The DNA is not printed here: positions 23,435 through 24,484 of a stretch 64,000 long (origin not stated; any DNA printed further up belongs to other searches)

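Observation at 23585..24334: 4Fe-4S dicluster protein embedded in, and translationally overlapping, the heptosyltransferase operon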

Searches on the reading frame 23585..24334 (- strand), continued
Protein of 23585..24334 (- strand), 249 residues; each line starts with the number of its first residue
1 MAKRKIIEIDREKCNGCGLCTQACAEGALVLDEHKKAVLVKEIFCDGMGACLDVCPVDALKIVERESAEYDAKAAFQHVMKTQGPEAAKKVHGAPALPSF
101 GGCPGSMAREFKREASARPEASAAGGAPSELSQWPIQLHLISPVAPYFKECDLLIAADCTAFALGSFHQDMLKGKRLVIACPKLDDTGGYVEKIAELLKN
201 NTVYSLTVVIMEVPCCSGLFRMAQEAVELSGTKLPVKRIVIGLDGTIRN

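Call 69: find_homologous_proteins(query=L090:4995-5738:+, max_evalue=1e-20)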
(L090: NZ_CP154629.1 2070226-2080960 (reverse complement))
Query L090:4995-5738:+ (248 aa): 8000 proteins with E <= 1e-20 among 8000 candidates; the best 120 are listed.
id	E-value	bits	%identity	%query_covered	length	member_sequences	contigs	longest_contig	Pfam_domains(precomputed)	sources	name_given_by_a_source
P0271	2.7e-142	490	92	100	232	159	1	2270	PF14697.12,PF12797.13,PF12837.13,PF00037.33,PF13484.12,PF12838.13,PF25160.2,PF13237.12,PF13187.12,PF27217.1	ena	-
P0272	8.1e-94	331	61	100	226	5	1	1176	PF14697.12,PF12797.13,PF12837.13,PF00037.33,PF13484.12,PF12838.13,PF25160.2,PF13237.12,PF13187.12,PF27217.1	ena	-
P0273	3.9e-93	329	61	100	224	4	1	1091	PF14697.12,PF12797.13,PF12837.13,PF00037.33,PF13484.12,PF12838.13,PF25160.2,PF13237.12,PF13187.12,PF27217.1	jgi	-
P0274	1.8e-91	324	62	100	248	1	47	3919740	PF14697.12,PF12837.13,PF00037.33,PF12838.13,PF25160.2,PF13237.12,PF13187.12,PF27217.1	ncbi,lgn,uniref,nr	ncbi:4Fe-4S dicluster domain-containing protein [Clostridium botulinum]|uniref:ATP-binding protein n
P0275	1.5e-90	321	63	100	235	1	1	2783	PF14697.12,PF12797.13,PF12837.13,PF00037.33,PF12838.13,PF25160.2,PF13237.12,PF13187.12,PF27217.1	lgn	-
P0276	1.5e-90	321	63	100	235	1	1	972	PF14697.12,PF12797.13,PF12837.13,PF00037.33,PF12838.13,PF25160.2,PF13237.12,PF13187.12,PF27217.1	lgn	-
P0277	1.8e-90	320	63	100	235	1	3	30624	PF14697.12,PF12797.13,PF12837.13,PF00037.33,PF12838.13,PF25160.2,PF13237.12,PF13187.12,PF27217.1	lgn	-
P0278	1.8e-90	320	61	100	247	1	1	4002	PF14697.12,PF12837.13,PF00037.33,PF12838.13,PF25160.2,PF13237.12,PF13187.12,PF27217.1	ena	-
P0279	1.8e-90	320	60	100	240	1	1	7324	PF14697.12,PF12797.13,PF12837.13,PF00037.33,PF13484.12,PF12838.13,PF25160.2,PF13237.12,PF13187.12,PF27217.1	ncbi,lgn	-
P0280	2.0e-90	320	61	100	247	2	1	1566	PF14697.12,PF12837.13,PF00037.33,PF12838.13,PF25160.2,PF13237.12,PF13187.12,PF27217.1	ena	-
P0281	2.5e-90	320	61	100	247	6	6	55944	PF14697.12,PF12837.13,PF00037.33,PF12838.13,PF25160.2,PF13237.12,PF13187.12,PF27217.1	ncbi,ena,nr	ncbi:MAG: 4Fe-4S binding protein [Clostridium sporogenes]|nr:4Fe-4S binding protein [Clostridium spo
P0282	2.6e-90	320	61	100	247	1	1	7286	PF14697.12,PF12837.13,PF00037.33,PF12838.13,PF25160.2,PF13237.12,PF13187.12,PF27217.1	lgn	-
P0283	4.3e-90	319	61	100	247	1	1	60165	PF14697.12,PF12837.13,PF00037.33,PF12838.13,PF25160.2,PF13237.12,PF13187.12,PF27217.1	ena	-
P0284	4.4e-90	319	60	100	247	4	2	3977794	PF14697.12,PF12837.13,PF00037.33,PF12838.13,PF25160.2,PF13237.12,PF13187.12,PF27217.1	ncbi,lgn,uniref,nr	ncbi:4Fe-4S dicluster domain-containing protein [Clostridium botulinum]|uniref:Iron-sulfur cluster-b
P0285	1.0e-89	318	61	100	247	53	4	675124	PF14697.12,PF12837.13,PF00037.33,PF12838.13,PF25160.2,PF13237.12,PF13187.12,PF27217.1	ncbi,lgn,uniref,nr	ncbi:4Fe-4S binding protein [Clostridium sporogenes]|uniref:ATP-binding protein n=1 Tax=Clostridium 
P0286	1.2e-89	318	59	100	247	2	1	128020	PF14697.12,PF12837.13,PF00037.33,PF12838.13,PF25160.2,PF13237.12,PF13187.12,PF27217.1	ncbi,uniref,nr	ncbi:4Fe-4S binding protein [Clostridium sp. Marseille-Q2269]|uniref:ATP-binding protein n=1 Tax=Clo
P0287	1.3e-89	318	61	100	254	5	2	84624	PF14697.12,PF12797.13,PF12837.13,PF00037.33,PF12838.13,PF13237.12,PF13187.12,PF27217.1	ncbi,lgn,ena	-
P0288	1.9e-89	317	62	100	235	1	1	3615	PF14697.12,PF12797.13,PF12837.13,PF00037.33,PF12838.13,PF25160.2,PF13237.12,PF13187.12,PF27217.1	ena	-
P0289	2.3e-89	317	62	100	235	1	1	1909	PF14697.12,PF12797.13,PF12837.13,PF00037.33,PF13484.12,PF12838.13,PF25160.2,PF13237.12,PF13187.12,PF27217.1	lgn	-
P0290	2.4e-89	317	60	100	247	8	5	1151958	PF14697.12,PF12837.13,PF00037.33,PF12838.13,PF25160.2,PF13237.12,PF13187.12,PF27217.1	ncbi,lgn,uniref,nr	ncbi:ATP-binding protein [Clostridium sporogenes]|uniref:ATP-binding protein n=1 Tax=Clostridium spo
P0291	3.2e-89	316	58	100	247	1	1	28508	PF14697.12,PF12797.13,PF12837.13,PF00037.33,PF12838.13,PF25160.2,PF13237.12,PF13187.12,PF27217.1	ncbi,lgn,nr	ncbi:4Fe-4S binding protein [Clostridium botulinum]|nr:4Fe-4S binding protein [Clostridium botulinum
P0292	6.1e-89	315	62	100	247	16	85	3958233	PF14697.12,PF12837.13,PF00037.33,PF12838.13,PF25160.2,PF13237.12,PF13187.12,PF27217.1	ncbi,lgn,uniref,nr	ncbi:4Fe-4S dicluster domain-containing protein [Clostridium botulinum]|uniref:Iron-sulfur cluster-b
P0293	1.3e-87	311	59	100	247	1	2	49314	PF14697.12,PF12797.13,PF12837.13,PF00037.33,PF12838.13,PF25160.2,PF13237.12,PF13187.12,PF27217.1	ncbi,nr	ncbi:4Fe-4S dicluster domain-containing protein [Clostridium sporogenes]|nr:4Fe-4S dicluster domain-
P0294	1.2e-86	308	60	100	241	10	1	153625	PF14697.12,PF12797.13,PF12837.13,PF00037.33,PF12838.13,PF13237.12,PF13187.12,PF27217.1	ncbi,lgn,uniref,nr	ncbi:ATP-binding protein [Clostridium lundense]|uniref:ATP-binding protein n=1 Tax=Clostridium lunde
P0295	2.6e-86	307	59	100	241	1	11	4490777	PF14697.12,PF12797.13,PF12837.13,PF00037.33,PF12838.13,PF13237.12,PF13187.12,PF27217.1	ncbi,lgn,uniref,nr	ncbi:ferredoxin [Clostridium tetanomorphum]|uniref:4Fe-4S binding protein n=1 Tax=Clostridium tetano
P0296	3.1e-86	307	57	100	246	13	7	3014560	PF14697.12,PF12797.13,PF12837.13,PF00037.33,PF12838.13,PF13237.12,PF13187.12,PF27217.1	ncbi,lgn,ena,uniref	ncbi:ATP-binding protein [Defluviitalea saccharophila]|uniref:4Fe-4S binding protein n=1 Tax=Defluvi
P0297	5.6e-86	306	58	100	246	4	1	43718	PF14697.12,PF12797.13,PF12837.13,PF00037.33,PF12838.13,PF25160.2,PF13237.12,PF13187.12,PF27217.1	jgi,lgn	jgi:Fe-S-cluster-containing hydrogenase component 2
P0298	5.6e-86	306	58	100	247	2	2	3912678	PF14697.12,PF12797.13,PF12837.13,PF00037.33,PF12838.13,PF25160.2,PF13237.12,PF13187.12,PF27217.1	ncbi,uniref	ncbi:ATP-binding protein [Clostridium sp. FAM 1755]|uniref:ATP-binding protein n=1 Tax=Clostridium c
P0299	1.2e-85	305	58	100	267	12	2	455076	PF14697.12,PF12797.13,PF12837.13,PF00037.33,PF12838.13,PF13237.12,PF13187.12,PF27217.1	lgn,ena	-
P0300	1.6e-85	304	57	100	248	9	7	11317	PF14697.12,PF12837.13,PF00037.33,PF12838.13,PF25160.2,PF13237.12,PF13187.12,PF27217.1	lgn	-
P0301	2.6e-85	304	55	100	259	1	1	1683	PF14697.12,PF12797.13,PF12837.13,PF00037.33,PF12838.13,PF25160.2,PF13237.12,PF13187.12,PF27217.1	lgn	-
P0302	2.7e-85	303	57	100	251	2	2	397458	PF14697.12,PF12797.13,PF12837.13,PF00037.33,PF12838.13,PF25160.2,PF13237.12,PF13187.12,PF27217.1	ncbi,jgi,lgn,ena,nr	ncbi:MAG: ferredoxin [Clostridium lundense]|nr:ferredoxin [Clostridium lundense]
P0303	3.1e-85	303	59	100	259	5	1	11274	PF14697.12,PF12837.13,PF00037.33,PF12838.13,PF13237.12,PF13187.12,PF27217.1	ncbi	-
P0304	4.9e-85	303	56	100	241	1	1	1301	PF14697.12,PF12797.13,PF12837.13,PF00037.33,PF12838.13,PF25160.2,PF13237.12,PF13187.12,PF27217.1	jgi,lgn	jgi:NAD-dependent dihydropyrimidine dehydrogenase PreA subunit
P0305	8.1e-85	302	55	100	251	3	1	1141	PF14697.12,PF12797.13,PF12837.13,PF00037.33,PF12838.13,PF25160.2,PF13237.12,PF13187.12,PF27217.1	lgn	-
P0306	8.9e-85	302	58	100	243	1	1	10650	PF14697.12,PF12797.13,PF12837.13,PF00037.33,PF12838.13,PF25160.2,PF13237.12,PF13187.12,PF27217.1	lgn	-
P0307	9.8e-85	302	56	100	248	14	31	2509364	PF14697.12,PF12797.13,PF12837.13,PF00037.33,PF12838.13,PF25160.2,PF13237.12,PF13187.12,PF27217.1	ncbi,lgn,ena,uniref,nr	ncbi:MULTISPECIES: ATP-binding protein [Clostridium]|uniref:Ferredoxin n=1 Tax=Clostridium tepidum T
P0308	1.0e-84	302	54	100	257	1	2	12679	PF14697.12,PF12797.13,PF12837.13,PF00037.33,PF12838.13,PF25160.2,PF13237.12,PF13187.12,PF27217.1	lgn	-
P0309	1.3e-84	301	58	100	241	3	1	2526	PF14697.12,PF12797.13,PF12837.13,PF00037.33,PF12838.13,PF13237.12,PF13187.12,PF27217.1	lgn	-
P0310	2.1e-84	301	57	100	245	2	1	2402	PF14697.12,PF12837.13,PF00037.33,PF12838.13,PF13237.12,PF13187.12,PF27217.1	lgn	-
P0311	3.2e-84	300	56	100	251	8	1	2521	PF14697.12,PF12797.13,PF12837.13,PF00037.33,PF12838.13,PF25160.2,PF13237.12,PF13187.12,PF27217.1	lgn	-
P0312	5.5e-84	299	58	100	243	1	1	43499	PF14697.12,PF12837.13,PF00037.33,PF13484.12,PF12838.13,PF13237.12,PF13187.12,PF27217.1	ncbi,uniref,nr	ncbi:ATP-binding protein [Clostridium sp. DJ247]|uniref:ATP-binding protein n=1 Tax=Clostridium sp. 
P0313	6.2e-84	299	55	100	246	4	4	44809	PF14697.12,PF12797.13,PF12837.13,PF00037.33,PF12838.13,PF25160.2,PF13237.12,PF13187.12,PF27217.1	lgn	-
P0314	7.4e-84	299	55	100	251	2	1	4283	PF14697.12,PF12797.13,PF12837.13,PF00037.33,PF13484.12,PF12838.13,PF13237.12,PF13187.12,PF27217.1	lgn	-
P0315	8.7e-84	299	56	100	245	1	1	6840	PF14697.12,PF12837.13,PF00037.33,PF12838.13,PF13237.12,PF13187.12,PF27217.1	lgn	-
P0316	1.0e-83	298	55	100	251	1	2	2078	PF14697.12,PF12797.13,PF12837.13,PF00037.33,PF12838.13,PF25160.2,PF13237.12,PF13187.12,PF27217.1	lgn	-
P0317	1.2e-83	298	57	100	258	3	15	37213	PF14697.12,PF12837.13,PF00037.33,PF12838.13,PF25160.2,PF13237.12,PF13187.12,PF27217.1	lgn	-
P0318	1.3e-83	298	56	100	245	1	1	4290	PF14697.12,PF12837.13,PF00037.33,PF12838.13,PF13237.12,PF13187.12,PF27217.1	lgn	-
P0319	1.6e-83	298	57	100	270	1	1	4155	PF14697.12,PF12837.13,PF00037.33,PF12838.13,PF25160.2,PF13237.12,PF13187.12,PF27217.1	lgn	-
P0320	1.8e-83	297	55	100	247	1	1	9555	PF14697.12,PF12797.13,PF12837.13,PF00037.33,PF12838.13,PF13237.12,PF13187.12,PF27217.1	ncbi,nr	ncbi:MAG: 4Fe-4S binding protein [Bacillota bacterium]|nr:4Fe-4S binding protein [Bacillota bacteriu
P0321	1.9e-83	297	56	99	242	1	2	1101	PF14697.12,PF12797.13,PF12837.13,PF00037.33,PF12838.13,PF25160.2,PF13237.12,PF13187.12,PF27217.1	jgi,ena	-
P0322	1.9e-83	297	55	99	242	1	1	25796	PF14697.12,PF12797.13,PF12837.13,PF00037.33,PF12838.13,PF25160.2,PF13237.12,PF13187.12,PF27217.1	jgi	-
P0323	2.1e-83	297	53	100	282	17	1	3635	PF14697.12,PF12837.13,PF00037.33,PF12838.13,PF25160.2,PF13237.12,PF13187.12,PF27217.1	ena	-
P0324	2.2e-83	297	57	100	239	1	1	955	PF14697.12,PF12797.13,PF12837.13,PF00037.33,PF12838.13,PF13237.12,PF13187.12,PF27217.1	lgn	-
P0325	2.7e-83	297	58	100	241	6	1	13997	PF14697.12,PF12837.13,PF00037.33,PF12838.13,PF25160.2,PF13237.12,PF13187.12,PF27217.1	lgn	-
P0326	2.7e-83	297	55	100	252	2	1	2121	PF14697.12,PF12797.13,PF12837.13,PF00037.33,PF13484.12,PF12838.13,PF25160.2,PF13237.12,PF13187.12,PF27217.1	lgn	-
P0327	3.4e-83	297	57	100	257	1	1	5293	PF14697.12,PF12837.13,PF00037.33,PF12838.13,PF25160.2,PF13237.12,PF13187.12,PF27217.1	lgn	-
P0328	3.6e-83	297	59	100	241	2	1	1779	PF14697.12,PF12837.13,PF00037.33,PF12838.13,PF25160.2,PF13237.12,PF13187.12,PF27217.1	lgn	-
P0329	3.9e-83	296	58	100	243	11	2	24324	PF14697.12,PF12797.13,PF12837.13,PF00037.33,PF12838.13,PF13237.12,PF13187.12,PF27217.1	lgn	-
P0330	4.3e-83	296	58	100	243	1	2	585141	PF14697.12,PF12797.13,PF12837.13,PF00037.33,PF12838.13,PF25160.2,PF13237.12,PF13187.12,PF27217.1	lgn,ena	-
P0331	5.3e-83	296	58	99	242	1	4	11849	PF14697.12,PF12837.13,PF00037.33,PF12838.13,PF25160.2,PF13237.12,PF13187.12,PF27217.1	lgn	-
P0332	5.5e-83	296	55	100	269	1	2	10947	PF14697.12,PF12797.13,PF12837.13,PF00037.33,PF12838.13,PF13237.12,PF13187.12,PF27217.1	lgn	-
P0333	6.7e-83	296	58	100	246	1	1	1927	PF14697.12,PF12837.13,PF00037.33,PF12838.13,PF25160.2,PF13237.12,PF13187.12,PF27217.1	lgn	-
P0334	7.4e-83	295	56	100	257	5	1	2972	PF14697.12,PF12837.13,PF00037.33,PF12838.13,PF25160.2,PF13237.12,PF13187.12,PF27217.1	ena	-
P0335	7.9e-83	295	53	100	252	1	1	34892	PF14697.12,PF12797.13,PF12837.13,PF00037.33,PF12838.13,PF25160.2,PF13237.12,PF13187.12,PF27217.1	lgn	-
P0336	1.4e-82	295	57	100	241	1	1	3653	PF14697.12,PF12797.13,PF12837.13,PF00037.33,PF12838.13,PF25160.2,PF13237.12,PF13187.12,PF27217.1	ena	-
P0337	1.6e-82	294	57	100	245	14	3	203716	PF14697.12,PF12837.13,PF00037.33,PF12838.13,PF13237.12,PF13187.12,PF27217.1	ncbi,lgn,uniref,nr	ncbi:ATP-binding protein [Clostridium aciditolerans]|uniref:4Fe-4S binding protein n=1 Tax=Clostridi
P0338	1.8e-82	294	54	100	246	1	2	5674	PF14697.12,PF12797.13,PF12837.13,PF00037.33,PF12838.13,PF25160.2,PF13237.12,PF13187.12,PF27217.1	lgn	-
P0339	1.9e-82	294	54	100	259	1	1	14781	PF14697.12,PF12797.13,PF12837.13,PF00037.33,PF12838.13,PF25160.2,PF13237.12,PF13187.12,PF27217.1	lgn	-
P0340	3.0e-82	294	55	100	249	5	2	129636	PF14697.12,PF12837.13,PF00037.33,PF25160.2,PF27217.1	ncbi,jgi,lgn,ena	jgi:Pyruvate/2-oxoacid:ferredoxin oxidoreductase delta subunit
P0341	3.1e-82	293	56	100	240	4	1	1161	PF14697.12,PF12797.13,PF12837.13,PF00037.33,PF12838.13,PF25160.2,PF13237.12,PF13187.12,PF27217.1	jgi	jgi:ferredoxin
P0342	3.5e-82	293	55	100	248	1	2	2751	PF14697.12,PF12837.13,PF00037.33,PF12838.13,PF25160.2,PF13237.12,PF13187.12,PF27217.1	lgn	-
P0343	3.6e-82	293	56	100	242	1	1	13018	PF14697.12,PF12837.13,PF00037.33,PF12838.13,PF25160.2,PF13237.12,PF13187.12,PF27217.1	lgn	-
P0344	3.8e-82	293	56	100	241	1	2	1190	PF14697.12,PF12797.13,PF12837.13,PF00037.33,PF12838.13,PF25160.2,PF13237.12,PF13187.12,PF27217.1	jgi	jgi:Fe-S-cluster-containing hydrogenase component 2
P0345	4.4e-82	293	55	100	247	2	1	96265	PF14697.12,PF12837.13,PF00037.33,PF12838.13,PF13237.12,PF13187.12,PF27217.1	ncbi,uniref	ncbi:ATP-binding protein [Clostridium sp. WILCCON 0269]|uniref:ATP-binding protein n=1 Tax=Candidatu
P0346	5.4e-82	293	56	100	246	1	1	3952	PF14697.12,PF12797.13,PF12837.13,PF00037.33,PF12838.13,PF25160.2,PF13237.12,PF13187.12,PF27217.1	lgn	-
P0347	5.7e-82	293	55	100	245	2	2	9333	PF14697.12,PF12797.13,PF12837.13,PF00037.33,PF12838.13,PF25160.2,PF13237.12,PF13187.12,PF27217.1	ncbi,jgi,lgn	ncbi:MAG: ATP-binding protein [Mahellales bacterium]|jgi:NAD-dependent dihydropyrimidine dehydrogena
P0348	6.5e-82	292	57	100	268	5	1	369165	PF14697.12,PF12837.13,PF00037.33,PF12838.13,PF25160.2,PF13237.12,PF13187.12,PF27217.1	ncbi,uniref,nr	ncbi:4Fe-4S binding protein [Clostridium sp. CX1]|uniref:ATP-binding protein n=1 Tax=Clostridium sp.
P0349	6.6e-82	292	54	100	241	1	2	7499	PF14697.12,PF12797.13,PF12837.13,PF00037.33,PF12838.13,PF25160.2,PF13237.12,PF13187.12,PF27217.1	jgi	-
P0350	6.7e-82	292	57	100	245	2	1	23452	PF14697.12,PF12837.13,PF00037.33,PF12838.13,PF25160.2,PF13237.12,PF13187.12,PF27217.1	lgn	-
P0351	7.0e-82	292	56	100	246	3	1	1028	PF14697.12,PF12837.13,PF00037.33,PF12838.13,PF13237.12,PF13187.12,PF27217.1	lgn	-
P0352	7.4e-82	292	56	100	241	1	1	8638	PF14697.12,PF12797.13,PF12837.13,PF00037.33,PF12838.13,PF25160.2,PF13237.12,PF13187.12,PF27217.1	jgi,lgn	-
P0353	7.6e-82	292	55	100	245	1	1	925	PF14697.12,PF12797.13,PF12837.13,PF00037.33,PF12838.13,PF25160.2,PF13237.12,PF13187.12,PF27217.1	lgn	-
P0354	8.2e-82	292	54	100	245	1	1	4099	PF14697.12,PF12797.13,PF12837.13,PF00037.33,PF12838.13,PF25160.2,PF13237.12,PF13187.12,PF27217.1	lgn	-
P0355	8.9e-82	292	56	100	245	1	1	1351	PF14697.12,PF12797.13,PF12837.13,PF00037.33,PF12838.13,PF25160.2,PF13237.12,PF13187.12,PF27217.1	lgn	-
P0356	9.1e-82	292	57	100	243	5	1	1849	PF14697.12,PF12837.13,PF00037.33,PF12838.13,PF25160.2,PF13237.12,PF13187.12,PF27217.1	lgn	-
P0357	1.1e-81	292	58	100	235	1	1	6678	PF14697.12,PF12797.13,PF12837.13,PF00037.33,PF12838.13,PF25160.2,PF13237.12,PF13187.12,PF27217.1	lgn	-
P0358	1.3e-81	291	56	100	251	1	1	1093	PF14697.12,PF12837.13,PF00037.33,PF12838.13,PF25160.2,PF13237.12,PF13187.12,PF27217.1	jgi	jgi:Fe-S-cluster-containing hydrogenase component 2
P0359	1.4e-81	291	56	100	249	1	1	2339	PF14697.12,PF12797.13,PF12837.13,PF00037.33,PF12838.13,PF25160.2,PF13237.12,PF13187.12,PF27217.1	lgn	-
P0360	1.4e-81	291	57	100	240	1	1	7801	PF14697.12,PF12797.13,PF12837.13,PF00037.33,PF12838.13,PF25160.2,PF13237.12,PF13187.12,PF27217.1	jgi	jgi:NAD-dependent dihydropyrimidine dehydrogenase PreA subunit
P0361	1.6e-81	291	55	100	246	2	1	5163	PF14697.12,PF12797.13,PF12837.13,PF00037.33,PF12838.13,PF25160.2,PF13237.12,PF13187.12,PF27217.1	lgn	-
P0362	1.8e-81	291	52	100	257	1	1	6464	PF14697.12,PF12797.13,PF12837.13,PF00037.33,PF12838.13,PF25160.2,PF13237.12,PF13187.12,PF27217.1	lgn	-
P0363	1.9e-81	291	55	100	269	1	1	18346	PF14697.12,PF12797.13,PF12837.13,PF00037.33,PF12838.13,PF13237.12,PF13187.12,PF27217.1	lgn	-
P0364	2.0e-81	291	55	100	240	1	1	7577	PF14697.12,PF12797.13,PF12837.13,PF00037.33,PF12838.13,PF25160.2,PF13237.12,PF13187.12,PF27217.1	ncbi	-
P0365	2.5e-81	291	57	100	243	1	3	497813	PF14697.12,PF12837.13,PF00037.33,PF12838.13,PF25160.2,PF13237.12,PF13187.12,PF27217.1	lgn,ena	-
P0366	2.5e-81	290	55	100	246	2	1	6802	PF14697.12,PF12797.13,PF12837.13,PF00037.33,PF12838.13,PF25160.2,PF13237.12,PF13187.12,PF27217.1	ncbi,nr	ncbi:MAG: 4Fe-4S binding protein [Clostridiaceae bacterium]|nr:4Fe-4S binding protein [Clostridiacea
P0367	2.5e-81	290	55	100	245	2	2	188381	PF14697.12,PF12837.13,PF00037.33,PF12838.13,PF25160.2,PF13237.12,PF13187.12,PF27217.1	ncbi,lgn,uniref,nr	ncbi:4Fe-4S dicluster domain-containing protein [Clostridiisalibacter paucivorans]|uniref:4Fe-4S dic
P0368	2.7e-81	290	57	100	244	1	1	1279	PF14697.12,PF12837.13,PF00037.33,PF12838.13,PF13237.12,PF13187.12,PF27217.1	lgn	-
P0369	2.7e-81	290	51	100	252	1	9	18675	PF14697.12,PF12797.13,PF12837.13,PF00037.33,PF12838.13,PF25160.2,PF13237.12,PF13187.12,PF27217.1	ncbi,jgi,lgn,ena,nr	ncbi:MAG: 4Fe-4S binding protein [Peptococcaceae bacterium]|jgi:ferredoxin|nr:4Fe-4S binding protein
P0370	3.1e-81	290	55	100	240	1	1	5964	PF14697.12,PF12797.13,PF12837.13,PF00037.33,PF12838.13,PF25160.2,PF13237.12,PF13187.12,PF27217.1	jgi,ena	-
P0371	3.1e-81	290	56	100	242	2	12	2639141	PF14697.12,PF12837.13,PF00037.33,PF12838.13,PF25160.2,PF13237.12,PF13187.12,PF27217.1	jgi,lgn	jgi:ferredoxin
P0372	3.2e-81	290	55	100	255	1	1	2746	PF14697.12,PF12837.13,PF00037.33,PF12838.13,PF25160.2,PF13237.12,PF13187.12,PF27217.1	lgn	-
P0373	3.6e-81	290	57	100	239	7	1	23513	PF14697.12,PF12837.13,PF00037.33,PF13484.12,PF12838.13,PF25160.2,PF13237.12,PF13187.12,PF27217.1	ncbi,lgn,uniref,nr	ncbi:4Fe-4S dicluster domain-containing protein [Clostridium tyrobutyricum]|uniref:ATP-binding prote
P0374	3.8e-81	290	53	100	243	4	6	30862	PF14697.12,PF12797.13,PF12837.13,PF00037.33,PF13484.12,PF12838.13,PF25160.2,PF13237.12,PF13187.12,PF27217.1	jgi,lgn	-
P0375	4.4e-81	290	54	100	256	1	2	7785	PF14697.12,PF12837.13,PF00037.33,PF13484.12,PF12838.13,PF13237.12,PF13187.12,PF27217.1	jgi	jgi:NAD-dependent dihydropyrimidine dehydrogenase PreA subunit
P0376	4.6e-81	290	55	100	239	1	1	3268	PF14697.12,PF12837.13,PF00037.33,PF12838.13,PF25160.2,PF13237.12,PF13187.12,PF27217.1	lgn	-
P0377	4.7e-81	290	56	100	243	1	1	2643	PF14697.12,PF12837.13,PF00037.33,PF12838.13,PF13237.12,PF13187.12,PF27217.1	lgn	-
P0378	5.5e-81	289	56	100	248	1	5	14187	PF14697.12,PF12837.13,PF00037.33,PF12838.13,PF25160.2,PF13237.12,PF13187.12,PF27217.1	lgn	-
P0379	5.9e-81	289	56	100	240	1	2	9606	PF14697.12,PF12797.13,PF12837.13,PF00037.33,PF12838.13,PF25160.2,PF13237.12,PF13187.12,PF27217.1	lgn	-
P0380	6.1e-81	289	55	100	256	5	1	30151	PF14697.12,PF12837.13,PF00037.33,PF12838.13,PF13237.12,PF13187.12,PF27217.1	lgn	-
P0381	1.3e-80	288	55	100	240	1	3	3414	PF14697.12,PF12797.13,PF12837.13,PF00037.33,PF12838.13,PF25160.2,PF13237.12,PF13187.12,PF27217.1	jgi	jgi:ferredoxin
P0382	1.4e-80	288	52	100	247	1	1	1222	PF14697.12,PF12797.13,PF12837.13,PF00037.33,PF12838.13,PF25160.2,PF13237.12,PF13187.12,PF27217.1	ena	-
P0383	1.4e-80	288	58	100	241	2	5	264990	PF14697.12,PF12837.13,PF00037.33,PF12838.13,PF25160.2,PF13237.12,PF13187.12,PF27217.1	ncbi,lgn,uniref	ncbi:ATP-binding protein [Clostridium neuense]|uniref:ATP-binding protein n=1 Tax=Clostridium neuens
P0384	1.5e-80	288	57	100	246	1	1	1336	PF14697.12,PF12837.13,PF00037.33,PF12838.13,PF13237.12,PF13187.12,PF27217.1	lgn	-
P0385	1.6e-80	288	50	100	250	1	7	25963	PF14697.12,PF12797.13,PF12837.13,PF00037.33,PF12838.13,PF25160.2,PF13237.12,PF13187.12,PF27217.1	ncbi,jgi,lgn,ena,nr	ncbi:MAG: 4Fe-4S dicluster domain-containing protein [Peptococcaceae bacterium]|nr:4Fe-4S dicluster 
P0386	1.7e-80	288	55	100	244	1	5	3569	PF14697.12,PF12797.13,PF12837.13,PF00037.33,PF12838.13,PF25160.2,PF13237.12,PF13187.12,PF27217.1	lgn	-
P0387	1.7e-80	288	55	100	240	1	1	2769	PF14697.12,PF12797.13,PF12837.13,PF00037.33,PF12838.13,PF25160.2,PF13237.12,PF13187.12,PF27217.1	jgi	jgi:ferredoxin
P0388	1.7e-80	288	52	100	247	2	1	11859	PF14697.12,PF12837.13,PF00037.33,PF12838.13,PF25160.2,PF13237.12,PF13187.12,PF27217.1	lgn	-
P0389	1.8e-80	288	56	100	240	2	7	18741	PF14697.12,PF12797.13,PF12837.13,PF00037.33,PF12838.13,PF25160.2,PF13237.12,PF13187.12,PF27217.1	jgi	jgi:ferredoxin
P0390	1.9e-80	288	56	100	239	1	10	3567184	PF14697.12,PF12837.13,PF00037.33,PF12838.13,PF25160.2,PF13237.12,PF13187.12,PF27217.1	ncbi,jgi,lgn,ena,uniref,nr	ncbi:MAG: 4Fe-4S dicluster domain-containing protein [Clostridium sp.]|jgi:Fe-S-cluster-containing h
